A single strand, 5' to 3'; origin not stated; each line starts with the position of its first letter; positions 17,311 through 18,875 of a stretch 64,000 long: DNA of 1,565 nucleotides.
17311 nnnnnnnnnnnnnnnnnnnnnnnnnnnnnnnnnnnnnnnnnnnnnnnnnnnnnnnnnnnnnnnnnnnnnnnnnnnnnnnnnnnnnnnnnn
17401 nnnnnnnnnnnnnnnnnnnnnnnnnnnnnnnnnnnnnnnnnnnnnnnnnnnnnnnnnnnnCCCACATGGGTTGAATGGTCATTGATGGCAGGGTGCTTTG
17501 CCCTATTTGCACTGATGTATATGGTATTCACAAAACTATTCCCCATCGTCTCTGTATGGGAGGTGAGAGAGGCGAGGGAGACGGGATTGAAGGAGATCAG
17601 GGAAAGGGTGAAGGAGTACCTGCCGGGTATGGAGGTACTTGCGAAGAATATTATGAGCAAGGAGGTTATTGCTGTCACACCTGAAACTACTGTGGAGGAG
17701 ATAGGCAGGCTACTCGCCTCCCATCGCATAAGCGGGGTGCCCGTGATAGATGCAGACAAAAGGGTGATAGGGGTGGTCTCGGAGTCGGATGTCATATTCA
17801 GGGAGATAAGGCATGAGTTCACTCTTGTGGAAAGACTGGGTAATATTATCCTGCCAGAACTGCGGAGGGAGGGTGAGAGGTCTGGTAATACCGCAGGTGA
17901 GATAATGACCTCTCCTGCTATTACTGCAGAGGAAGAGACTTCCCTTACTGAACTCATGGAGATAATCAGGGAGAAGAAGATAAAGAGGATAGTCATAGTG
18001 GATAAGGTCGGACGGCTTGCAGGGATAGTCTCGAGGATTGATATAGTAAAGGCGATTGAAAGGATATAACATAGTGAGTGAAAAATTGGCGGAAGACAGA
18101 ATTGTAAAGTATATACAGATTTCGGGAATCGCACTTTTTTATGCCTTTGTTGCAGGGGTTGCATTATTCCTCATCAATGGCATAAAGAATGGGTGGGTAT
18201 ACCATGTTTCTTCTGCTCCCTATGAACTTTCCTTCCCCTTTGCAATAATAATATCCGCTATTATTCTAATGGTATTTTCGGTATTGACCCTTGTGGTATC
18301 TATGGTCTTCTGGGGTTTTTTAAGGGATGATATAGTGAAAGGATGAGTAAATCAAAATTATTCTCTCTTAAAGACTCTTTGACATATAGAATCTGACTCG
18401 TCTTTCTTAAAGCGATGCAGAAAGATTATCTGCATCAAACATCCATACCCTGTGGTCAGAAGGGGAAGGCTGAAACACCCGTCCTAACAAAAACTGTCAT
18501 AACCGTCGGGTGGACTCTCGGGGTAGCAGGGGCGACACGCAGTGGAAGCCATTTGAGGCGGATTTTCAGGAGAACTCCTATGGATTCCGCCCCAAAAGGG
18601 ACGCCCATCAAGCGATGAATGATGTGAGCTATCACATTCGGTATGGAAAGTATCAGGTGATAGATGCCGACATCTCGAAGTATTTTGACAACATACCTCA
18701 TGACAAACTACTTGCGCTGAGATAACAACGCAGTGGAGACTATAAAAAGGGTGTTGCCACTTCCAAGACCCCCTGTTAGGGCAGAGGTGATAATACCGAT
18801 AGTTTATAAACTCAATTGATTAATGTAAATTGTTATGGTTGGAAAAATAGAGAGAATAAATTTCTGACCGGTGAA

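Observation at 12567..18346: Qrc/ACIII-like quinone-interacting module: pentahaem lipoprotein, Mo-family subunit, FeS subunit, NrfD-CBS subunit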

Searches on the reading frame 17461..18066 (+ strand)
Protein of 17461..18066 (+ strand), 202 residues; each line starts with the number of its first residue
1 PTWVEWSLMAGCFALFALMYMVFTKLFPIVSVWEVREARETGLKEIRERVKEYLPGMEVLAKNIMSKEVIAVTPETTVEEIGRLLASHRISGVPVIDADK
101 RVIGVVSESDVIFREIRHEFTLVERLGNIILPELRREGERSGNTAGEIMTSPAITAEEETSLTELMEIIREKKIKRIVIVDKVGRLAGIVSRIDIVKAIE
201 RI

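Call 38: find_homologous_proteins(query=window:17461-18066:+, max_evalue=0.00001)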
Query seq(202 aa) (202 aa): 465 proteins with E <= 0.00001 among 924 candidates; the best 120 are listed.
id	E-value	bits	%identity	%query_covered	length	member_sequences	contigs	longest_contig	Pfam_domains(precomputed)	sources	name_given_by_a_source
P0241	1.1e-50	190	53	100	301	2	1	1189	PF00571.34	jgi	jgi:CBS domain-containing protein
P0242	4.0e-50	188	67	71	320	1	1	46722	PF00571.34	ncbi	-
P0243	1.3e-48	183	52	100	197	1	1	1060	PF00571.34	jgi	jgi:CBS domain-containing protein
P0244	2.7e-48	182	51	98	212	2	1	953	PF00571.34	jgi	jgi:CBS domain-containing protein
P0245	4.1e-48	182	53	100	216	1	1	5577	PF00571.34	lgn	-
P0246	1.2e-46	177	65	70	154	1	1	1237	PF00571.34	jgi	jgi:CBS domain-containing protein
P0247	1.5e-46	177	68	68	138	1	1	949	PF00571.34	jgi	jgi:CBS domain-containing protein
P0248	5.2e-45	172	65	70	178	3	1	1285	PF00571.34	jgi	jgi:CBS domain-containing protein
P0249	4.1e-44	169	49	100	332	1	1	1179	PF00571.34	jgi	jgi:molybdopterin-containing oxidoreductase family membrane subunit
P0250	6.8e-43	165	49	100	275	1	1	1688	PF00571.34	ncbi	ncbi:MAG: CBS domain-containing protein, partial [Thermodesulfovibrionales bacterium]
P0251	8.9e-42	161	47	98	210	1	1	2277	PF00571.34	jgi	jgi:CBS domain-containing protein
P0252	3.1e-41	159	48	100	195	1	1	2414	PF00571.34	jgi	jgi:CBS domain-containing protein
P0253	6.3e-39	152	50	90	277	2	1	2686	PF00571.34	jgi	jgi:molybdopterin-containing oxidoreductase family membrane subunit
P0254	9.1e-39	151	48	100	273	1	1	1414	PF00571.34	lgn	-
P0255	2.4e-37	147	65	61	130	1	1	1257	PF00571.34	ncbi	ncbi:MAG: CBS domain-containing protein, partial [Thermodesulfovibrionales bacterium]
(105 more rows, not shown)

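Call 74: find_encoding_contigs(protein=P0242, flank=8000, max_places=2)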
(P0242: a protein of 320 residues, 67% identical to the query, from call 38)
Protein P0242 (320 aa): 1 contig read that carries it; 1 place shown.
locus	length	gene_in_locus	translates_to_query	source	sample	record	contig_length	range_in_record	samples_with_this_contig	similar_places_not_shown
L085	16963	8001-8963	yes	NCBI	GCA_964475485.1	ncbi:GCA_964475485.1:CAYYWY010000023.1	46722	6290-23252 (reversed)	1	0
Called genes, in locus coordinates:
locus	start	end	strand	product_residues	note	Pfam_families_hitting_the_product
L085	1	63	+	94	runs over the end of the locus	PF00216:Bac_DNA_binding, PF18291:HU-HIG (weak)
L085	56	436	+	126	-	PF00376:MerR, PF13411:MerR_1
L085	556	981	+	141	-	PF12276:DUF3617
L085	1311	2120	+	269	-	PF09459:EB_dh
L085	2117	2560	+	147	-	PF13473:Cupredoxin_1, PF00116:COX2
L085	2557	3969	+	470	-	PF12801:Fer4_5 (weak)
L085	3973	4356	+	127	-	PF13473:Cupredoxin_1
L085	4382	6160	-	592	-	PF00317:Ribonuc_red_lgN, PF02867:Ribonuc_red_lgC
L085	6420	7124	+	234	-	PF00027:cNMP_binding, PF13545:HTH_Crp_2, PF00325:Crp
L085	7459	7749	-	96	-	-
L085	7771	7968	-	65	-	-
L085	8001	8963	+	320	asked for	PF00571:CBS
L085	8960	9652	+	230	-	PF00325:Crp (faint), PF00027:cNMP_binding, PF13545:HTH_Crp_2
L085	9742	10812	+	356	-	PF00582:Usp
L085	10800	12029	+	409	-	PF04055:Radical_SAM, PF13186:SPASM, PF08369:PCP_red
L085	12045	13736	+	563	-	PF01654:Cyt_bd_oxida_I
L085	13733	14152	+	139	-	PF02433:FixO (faint), PF00034:Cytochrom_C, PF13442:Cytochrome_CBB3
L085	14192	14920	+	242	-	PF00034:Cytochrom_C, PF13442:Cytochrome_CBB3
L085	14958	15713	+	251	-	PF02613:Nitrate_red_del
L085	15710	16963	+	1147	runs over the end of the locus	PF00384:Molybdopterin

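Call 95: search_protein_families(library=pfam, proteins=[P0249, L085:7325-8038:+], max_evalue=0.01)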
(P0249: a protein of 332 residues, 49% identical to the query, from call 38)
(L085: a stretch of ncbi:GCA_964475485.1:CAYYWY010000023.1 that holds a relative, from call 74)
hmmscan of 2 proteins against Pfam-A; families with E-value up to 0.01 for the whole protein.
P0249 (332 aa): 1 family
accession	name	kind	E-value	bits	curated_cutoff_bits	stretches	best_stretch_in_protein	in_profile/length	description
PF00571.33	CBS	-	1.6e-28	99.2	24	2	189-240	1-52/57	CBS domain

L085:7325-8038:+ (238 aa): 2 families
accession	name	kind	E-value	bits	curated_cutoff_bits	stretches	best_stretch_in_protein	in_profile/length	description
PF03916.19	NrfD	-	3.7e-35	122.5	25.8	1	34-216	2-195/313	Polysulphide reductase, NrfD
PF14589.11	NrfD_2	-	1.8e-06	28.3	27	1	83-215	50-173/281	Polysulfide reductase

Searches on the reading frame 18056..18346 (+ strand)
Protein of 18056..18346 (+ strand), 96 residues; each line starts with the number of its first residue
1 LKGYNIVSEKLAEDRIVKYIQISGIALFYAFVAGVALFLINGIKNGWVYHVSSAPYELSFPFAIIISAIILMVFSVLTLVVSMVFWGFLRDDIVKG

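Call 3: search_protein_families(library=pfam, proteins=[window:18056-18346:+], max_evalue=0.01)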
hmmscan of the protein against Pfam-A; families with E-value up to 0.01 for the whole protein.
window:18056-18346:+ (96 aa): 1 family
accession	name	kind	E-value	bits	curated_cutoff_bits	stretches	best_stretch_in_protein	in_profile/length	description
PF07856.17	Orai-1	-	0.0063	16.6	25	1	14-88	100-166/173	Mediator of CRAC channel activity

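Call 4: search_protein_families(library=ncbifam, proteins=[window:18056-18346:+], max_evalue=0.01)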
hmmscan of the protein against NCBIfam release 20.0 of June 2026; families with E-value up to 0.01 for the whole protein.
window:18056-18346:+ (96 aa): 0 families

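Call 45: search_solved_structures(query=window:18056-18343:+, max_evalue=10, show_alignments=2)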
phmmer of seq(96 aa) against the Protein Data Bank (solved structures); distinct sequences matched with E-value up to 10: 4.
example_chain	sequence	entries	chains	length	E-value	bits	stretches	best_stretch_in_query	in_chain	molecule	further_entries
2yxq_A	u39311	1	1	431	5.7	10.7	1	18-86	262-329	Preprotein translocase subunit secY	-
2yxr_A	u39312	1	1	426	5.8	10.7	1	18-86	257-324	Preprotein translocase subunit secY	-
1rhz_A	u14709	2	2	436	6.2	10.6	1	18-86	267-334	Preprotein translocase secY subunit | Protein translocase subunit SecY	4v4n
1rh5_A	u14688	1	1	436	6.3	10.6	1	18-86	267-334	Preprotein translocase secY subunit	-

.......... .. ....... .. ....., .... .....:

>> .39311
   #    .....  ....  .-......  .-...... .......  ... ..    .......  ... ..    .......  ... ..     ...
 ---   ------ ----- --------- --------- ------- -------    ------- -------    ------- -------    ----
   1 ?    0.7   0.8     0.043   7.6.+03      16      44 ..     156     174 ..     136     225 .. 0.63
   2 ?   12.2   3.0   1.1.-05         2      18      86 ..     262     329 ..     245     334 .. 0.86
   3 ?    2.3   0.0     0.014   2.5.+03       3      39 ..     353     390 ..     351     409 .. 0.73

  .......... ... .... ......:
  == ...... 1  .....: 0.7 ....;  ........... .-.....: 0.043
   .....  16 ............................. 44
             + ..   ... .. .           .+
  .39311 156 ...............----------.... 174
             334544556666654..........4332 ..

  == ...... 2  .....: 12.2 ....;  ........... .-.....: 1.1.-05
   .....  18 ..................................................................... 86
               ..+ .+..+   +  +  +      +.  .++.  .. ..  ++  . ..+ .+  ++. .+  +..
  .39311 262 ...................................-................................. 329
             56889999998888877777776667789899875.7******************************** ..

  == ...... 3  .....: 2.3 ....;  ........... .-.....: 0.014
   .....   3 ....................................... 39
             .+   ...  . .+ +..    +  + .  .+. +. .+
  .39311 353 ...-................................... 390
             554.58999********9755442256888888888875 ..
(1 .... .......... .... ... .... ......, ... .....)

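Call 91: search_solved_structures(query=A4, max_evalue=10)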
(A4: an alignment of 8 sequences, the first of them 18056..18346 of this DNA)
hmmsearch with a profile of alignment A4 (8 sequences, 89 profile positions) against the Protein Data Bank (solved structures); distinct sequences matched with E-value up to 10: 22.
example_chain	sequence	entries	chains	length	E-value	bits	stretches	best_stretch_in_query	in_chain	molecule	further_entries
6m6z_A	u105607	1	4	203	0.00088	22.3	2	54-84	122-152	TMH4C4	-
9t5u_D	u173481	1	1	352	0.058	16.5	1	8-67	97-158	PsbD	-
7sa3_D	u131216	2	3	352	0.081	16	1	10-60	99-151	Photosystem II D2 protein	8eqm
9u9h_A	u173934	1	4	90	0.43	13.7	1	21-51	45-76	Virion membrane protein OPG140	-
9kmy_a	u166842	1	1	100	0.87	12.7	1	30-85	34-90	Small ribosomal subunit protein eS26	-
5a2q_a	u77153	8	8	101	0.9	12.7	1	30-85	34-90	RIBOSOMAL PROTEIN ES26 | Small ribosomal subunit protein eS26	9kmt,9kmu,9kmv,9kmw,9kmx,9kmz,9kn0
24rc_A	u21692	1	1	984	0.99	12.6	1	13-61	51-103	Sodium/potassium-transporting ATPase subunit alpha-1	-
9kcg_A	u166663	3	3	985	0.99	12.6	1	13-61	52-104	Sodium/potassium-transporting ATPase subunit alpha-1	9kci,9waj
9kcj_A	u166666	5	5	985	0.99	12.6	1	13-61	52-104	Sodium/potassium-transporting ATPase subunit alpha-1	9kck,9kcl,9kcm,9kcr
9wak_A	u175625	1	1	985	0.99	12.6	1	13-61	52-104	Sodium/potassium-transporting ATPase subunit alpha-1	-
7e1z_A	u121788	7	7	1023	1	12.5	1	13-61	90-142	Sodium/potassium-transporting ATPase subunit alpha-1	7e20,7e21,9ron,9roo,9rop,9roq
3n23_A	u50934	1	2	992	1.2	12.3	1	16-61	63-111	Sodium/potassium-transporting ATPase subunit alpha-1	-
3b8e_A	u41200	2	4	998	1.2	12.3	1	16-61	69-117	Sodium/potassium-transporting ATPase subunit alpha-1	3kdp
7d91_A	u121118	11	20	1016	1.2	12.3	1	16-61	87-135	Sodium/potassium-transporting ATPase subunit alpha-1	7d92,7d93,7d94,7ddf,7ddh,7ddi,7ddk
3wgu_A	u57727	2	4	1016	1.2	12.3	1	16-61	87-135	Sodium/potassium-transporting ATPase subunit alpha-1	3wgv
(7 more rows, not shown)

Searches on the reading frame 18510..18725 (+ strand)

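Call 95: search_protein_families(library=pfam, proteins=[window:18510-18725:+], max_evalue=0.01)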
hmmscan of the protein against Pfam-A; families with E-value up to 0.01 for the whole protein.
window:18510-18725:+ (71 aa): 1 family
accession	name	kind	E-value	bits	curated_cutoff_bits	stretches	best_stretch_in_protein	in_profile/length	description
PF00078.32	RVT_1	-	1.1e-06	28.9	29.6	1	13-68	31-88/205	Reverse transcriptase (RNA-dependent DNA polymerase)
